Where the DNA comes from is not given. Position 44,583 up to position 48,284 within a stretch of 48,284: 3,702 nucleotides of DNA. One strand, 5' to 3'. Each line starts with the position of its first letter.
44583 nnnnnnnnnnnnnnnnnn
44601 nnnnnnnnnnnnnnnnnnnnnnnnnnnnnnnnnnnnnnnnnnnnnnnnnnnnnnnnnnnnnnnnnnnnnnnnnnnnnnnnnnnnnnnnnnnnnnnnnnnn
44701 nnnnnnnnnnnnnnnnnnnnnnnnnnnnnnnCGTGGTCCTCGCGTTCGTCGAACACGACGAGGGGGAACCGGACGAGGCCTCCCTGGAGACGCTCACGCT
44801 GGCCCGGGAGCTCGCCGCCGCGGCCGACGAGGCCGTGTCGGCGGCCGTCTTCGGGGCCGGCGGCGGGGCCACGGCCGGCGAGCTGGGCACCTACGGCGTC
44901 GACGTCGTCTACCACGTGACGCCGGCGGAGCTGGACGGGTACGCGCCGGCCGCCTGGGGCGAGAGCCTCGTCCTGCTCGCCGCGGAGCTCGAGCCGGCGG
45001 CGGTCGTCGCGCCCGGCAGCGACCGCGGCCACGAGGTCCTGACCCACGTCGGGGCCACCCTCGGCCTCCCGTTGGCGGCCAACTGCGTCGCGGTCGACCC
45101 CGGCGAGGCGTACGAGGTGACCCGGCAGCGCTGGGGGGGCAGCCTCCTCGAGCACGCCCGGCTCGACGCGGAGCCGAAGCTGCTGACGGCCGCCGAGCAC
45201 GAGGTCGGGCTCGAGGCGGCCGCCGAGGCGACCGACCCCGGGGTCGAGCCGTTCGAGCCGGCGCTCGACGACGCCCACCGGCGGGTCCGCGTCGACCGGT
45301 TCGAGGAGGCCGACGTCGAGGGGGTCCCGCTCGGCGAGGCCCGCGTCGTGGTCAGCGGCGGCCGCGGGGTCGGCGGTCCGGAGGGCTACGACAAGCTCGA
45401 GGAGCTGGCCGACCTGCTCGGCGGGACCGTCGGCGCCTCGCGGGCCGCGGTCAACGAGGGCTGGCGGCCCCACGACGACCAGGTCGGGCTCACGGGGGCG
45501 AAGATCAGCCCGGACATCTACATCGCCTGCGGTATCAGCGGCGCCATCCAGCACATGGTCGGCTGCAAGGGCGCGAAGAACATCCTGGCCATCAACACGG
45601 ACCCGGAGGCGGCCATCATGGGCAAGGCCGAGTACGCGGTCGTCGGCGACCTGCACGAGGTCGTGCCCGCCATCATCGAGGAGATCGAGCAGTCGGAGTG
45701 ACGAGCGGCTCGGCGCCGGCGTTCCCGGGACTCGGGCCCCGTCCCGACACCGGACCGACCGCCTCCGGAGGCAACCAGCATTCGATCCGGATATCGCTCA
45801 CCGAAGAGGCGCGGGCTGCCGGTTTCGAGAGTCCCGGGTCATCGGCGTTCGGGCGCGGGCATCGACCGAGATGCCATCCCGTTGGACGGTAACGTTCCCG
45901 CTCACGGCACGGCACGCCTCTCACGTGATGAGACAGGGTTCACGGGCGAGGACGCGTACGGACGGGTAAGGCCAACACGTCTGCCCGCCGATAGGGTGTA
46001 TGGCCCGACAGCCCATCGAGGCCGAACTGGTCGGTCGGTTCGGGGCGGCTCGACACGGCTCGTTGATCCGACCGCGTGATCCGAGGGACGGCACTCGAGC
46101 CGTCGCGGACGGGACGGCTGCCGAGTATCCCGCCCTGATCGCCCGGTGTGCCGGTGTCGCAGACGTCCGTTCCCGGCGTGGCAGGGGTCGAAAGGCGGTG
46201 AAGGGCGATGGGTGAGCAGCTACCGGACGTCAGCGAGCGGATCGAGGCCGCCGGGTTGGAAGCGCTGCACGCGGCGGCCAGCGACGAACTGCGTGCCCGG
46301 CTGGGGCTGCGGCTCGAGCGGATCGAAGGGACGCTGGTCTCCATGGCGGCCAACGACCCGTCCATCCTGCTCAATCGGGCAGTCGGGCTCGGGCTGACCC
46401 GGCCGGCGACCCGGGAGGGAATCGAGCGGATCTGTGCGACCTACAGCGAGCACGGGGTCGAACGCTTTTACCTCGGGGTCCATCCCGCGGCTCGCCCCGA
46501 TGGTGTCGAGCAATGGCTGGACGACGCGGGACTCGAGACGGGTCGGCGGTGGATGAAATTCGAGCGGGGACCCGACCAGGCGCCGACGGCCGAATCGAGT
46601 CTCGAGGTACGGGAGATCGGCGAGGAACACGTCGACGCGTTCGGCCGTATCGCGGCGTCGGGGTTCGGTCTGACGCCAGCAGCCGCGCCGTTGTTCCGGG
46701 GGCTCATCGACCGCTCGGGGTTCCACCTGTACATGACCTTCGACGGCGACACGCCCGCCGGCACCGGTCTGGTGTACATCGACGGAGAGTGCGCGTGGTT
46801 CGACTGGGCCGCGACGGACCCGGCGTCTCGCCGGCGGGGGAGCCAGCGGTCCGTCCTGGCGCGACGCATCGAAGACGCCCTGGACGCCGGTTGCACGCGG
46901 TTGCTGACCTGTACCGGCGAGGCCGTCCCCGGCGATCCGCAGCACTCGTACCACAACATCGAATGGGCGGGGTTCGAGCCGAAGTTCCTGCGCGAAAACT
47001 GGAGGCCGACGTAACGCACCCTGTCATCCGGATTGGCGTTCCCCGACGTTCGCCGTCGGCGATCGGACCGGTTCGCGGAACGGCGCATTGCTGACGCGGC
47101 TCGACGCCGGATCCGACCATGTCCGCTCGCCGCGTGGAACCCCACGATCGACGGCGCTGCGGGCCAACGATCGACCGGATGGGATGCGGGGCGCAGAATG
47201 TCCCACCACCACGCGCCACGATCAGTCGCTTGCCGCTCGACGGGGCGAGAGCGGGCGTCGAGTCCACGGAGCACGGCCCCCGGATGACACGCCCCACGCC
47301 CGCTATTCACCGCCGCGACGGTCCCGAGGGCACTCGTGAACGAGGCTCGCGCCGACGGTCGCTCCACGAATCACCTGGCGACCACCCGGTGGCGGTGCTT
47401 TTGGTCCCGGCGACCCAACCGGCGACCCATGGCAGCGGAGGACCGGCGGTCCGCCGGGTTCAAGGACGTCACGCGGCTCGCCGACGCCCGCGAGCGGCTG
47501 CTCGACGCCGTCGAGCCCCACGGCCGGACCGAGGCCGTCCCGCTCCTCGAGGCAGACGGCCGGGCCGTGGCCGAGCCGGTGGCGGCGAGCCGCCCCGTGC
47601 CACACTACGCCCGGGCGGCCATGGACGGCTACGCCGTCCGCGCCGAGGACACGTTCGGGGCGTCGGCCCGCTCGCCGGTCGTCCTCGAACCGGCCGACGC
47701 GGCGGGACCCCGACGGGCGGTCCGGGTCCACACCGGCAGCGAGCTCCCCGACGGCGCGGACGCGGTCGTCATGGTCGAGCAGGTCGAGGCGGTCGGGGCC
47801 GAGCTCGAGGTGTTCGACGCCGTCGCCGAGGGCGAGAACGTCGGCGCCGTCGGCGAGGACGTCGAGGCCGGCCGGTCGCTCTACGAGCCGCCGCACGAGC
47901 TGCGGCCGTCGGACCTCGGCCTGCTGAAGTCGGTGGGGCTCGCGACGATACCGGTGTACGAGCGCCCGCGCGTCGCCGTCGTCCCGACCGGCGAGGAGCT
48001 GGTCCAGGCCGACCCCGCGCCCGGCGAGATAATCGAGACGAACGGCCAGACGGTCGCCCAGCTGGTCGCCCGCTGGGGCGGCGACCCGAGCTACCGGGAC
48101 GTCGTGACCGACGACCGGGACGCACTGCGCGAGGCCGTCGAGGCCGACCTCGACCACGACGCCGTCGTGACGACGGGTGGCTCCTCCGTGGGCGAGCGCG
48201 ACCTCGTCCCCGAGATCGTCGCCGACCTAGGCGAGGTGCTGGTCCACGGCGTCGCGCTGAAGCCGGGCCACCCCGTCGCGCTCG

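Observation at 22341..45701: A candidate catabolic island for glycine-betaine-type methylated osmolytes, built from BCCT carriers, two GcvT-fold demethylases, ETF and a complete THF C1-oxidation set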

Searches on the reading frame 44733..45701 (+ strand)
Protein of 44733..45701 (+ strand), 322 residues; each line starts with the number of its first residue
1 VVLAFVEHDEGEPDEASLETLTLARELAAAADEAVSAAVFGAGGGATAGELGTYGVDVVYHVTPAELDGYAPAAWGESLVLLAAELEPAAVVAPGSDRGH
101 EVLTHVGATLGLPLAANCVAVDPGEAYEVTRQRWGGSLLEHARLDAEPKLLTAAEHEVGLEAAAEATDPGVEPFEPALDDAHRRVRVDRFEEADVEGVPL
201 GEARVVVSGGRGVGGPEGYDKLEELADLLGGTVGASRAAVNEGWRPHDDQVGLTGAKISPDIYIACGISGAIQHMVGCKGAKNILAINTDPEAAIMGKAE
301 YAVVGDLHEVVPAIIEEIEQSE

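Call 10: search_protein_families(library=pfam, proteins=[window:44733-45701:+])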
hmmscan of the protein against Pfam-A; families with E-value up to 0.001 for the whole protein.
window:44733-45701:+ (322 aa): 2 families
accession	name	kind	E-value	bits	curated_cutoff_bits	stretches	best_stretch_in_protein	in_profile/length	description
PF00766.25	ETF_alpha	-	1.1e-33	115.5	27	1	200-279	2-81/81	Electron transfer flavoprotein FAD-binding domain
PF01012.27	ETF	-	1.3e-25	90.7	26.7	1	2-172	1-174/181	Electron transfer flavoprotein domain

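Call 52: search_protein_families(library=ncbifam, proteins=[window:44733-45701:+], max_evalue=0.00001)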
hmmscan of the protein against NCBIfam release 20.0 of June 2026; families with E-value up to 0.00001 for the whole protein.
window:44733-45701:+ (322 aa): 5 families
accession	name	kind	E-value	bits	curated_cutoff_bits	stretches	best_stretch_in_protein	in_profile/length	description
NF042970.1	AcrlCoAredClosAcrA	equivalog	1.6e-44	152.5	600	2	166-320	202-359/360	acryloyl-CoA reductase electron transfer subunit beta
NF051845.1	EtFlavAlphaProt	equivalog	8.6e-41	140.2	600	1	19-321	110-402/406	electron transfer flavoprotein subunit alpha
NF038209.1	mft_etfA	equivalog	1.2e-33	116.7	240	1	29-314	14-298/303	mycofactocin-associated electron transfer flavoprotein alpha subunit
NF008884.0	PRK11916.1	equivalog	1.1e-27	97.2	528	1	74-318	66-310/312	electron transfer flavoprotein subunit alpha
NF002889.0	PRK03363.1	equivalog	7.4e-27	94.5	549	1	196-316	188-309/313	electron transfer flavoprotein subunit alpha/FixB family protein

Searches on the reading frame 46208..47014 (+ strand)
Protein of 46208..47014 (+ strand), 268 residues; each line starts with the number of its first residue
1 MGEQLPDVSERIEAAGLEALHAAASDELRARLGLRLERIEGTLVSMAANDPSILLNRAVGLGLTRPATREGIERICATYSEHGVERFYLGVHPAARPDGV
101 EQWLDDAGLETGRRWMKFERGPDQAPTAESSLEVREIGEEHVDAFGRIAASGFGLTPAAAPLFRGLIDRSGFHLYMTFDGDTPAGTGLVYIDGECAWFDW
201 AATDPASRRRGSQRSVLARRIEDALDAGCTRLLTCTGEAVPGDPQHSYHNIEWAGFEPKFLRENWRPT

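Call 10: search_protein_families(library=pfam, proteins=[window:46208-47014:+])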
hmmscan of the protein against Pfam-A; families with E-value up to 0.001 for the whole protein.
window:46208-47014:+ (268 aa): 2 families
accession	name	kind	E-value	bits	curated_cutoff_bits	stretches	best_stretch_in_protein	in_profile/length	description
PF00583.31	Acetyltransf_1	-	8.9e-05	23.2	20.7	1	167-235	29-100/116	Acetyltransferase (GNAT) family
PF13480.13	Acetyltransf_6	-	0.00017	22.2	22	1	130-236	27-136/143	Acetyltransferase (GNAT) domain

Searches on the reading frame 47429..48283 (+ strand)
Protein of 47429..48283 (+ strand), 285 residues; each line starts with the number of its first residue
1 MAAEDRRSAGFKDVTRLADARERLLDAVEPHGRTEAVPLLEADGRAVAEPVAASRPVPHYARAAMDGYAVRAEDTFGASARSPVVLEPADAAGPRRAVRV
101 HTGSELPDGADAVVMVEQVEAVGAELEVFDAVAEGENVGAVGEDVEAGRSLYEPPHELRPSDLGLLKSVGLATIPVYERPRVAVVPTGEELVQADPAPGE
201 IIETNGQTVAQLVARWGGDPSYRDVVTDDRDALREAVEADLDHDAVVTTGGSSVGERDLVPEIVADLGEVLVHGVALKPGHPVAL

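Call 31: search_protein_families(library=pfam, proteins=[window:47429-48283:+])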
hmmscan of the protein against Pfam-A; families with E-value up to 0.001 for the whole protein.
seq(285 aa): 2 families
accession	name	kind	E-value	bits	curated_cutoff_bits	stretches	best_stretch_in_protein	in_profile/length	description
PF03453.22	MoeA_N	-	1.9e-40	138.6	30.8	1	17-170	3-160/160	MoeA N-terminal region (domain I and II)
PF00994.29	MoCF_biosynth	-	3.3e-23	82.4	26.6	1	183-284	1-105/144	Probable molybdopterin binding domain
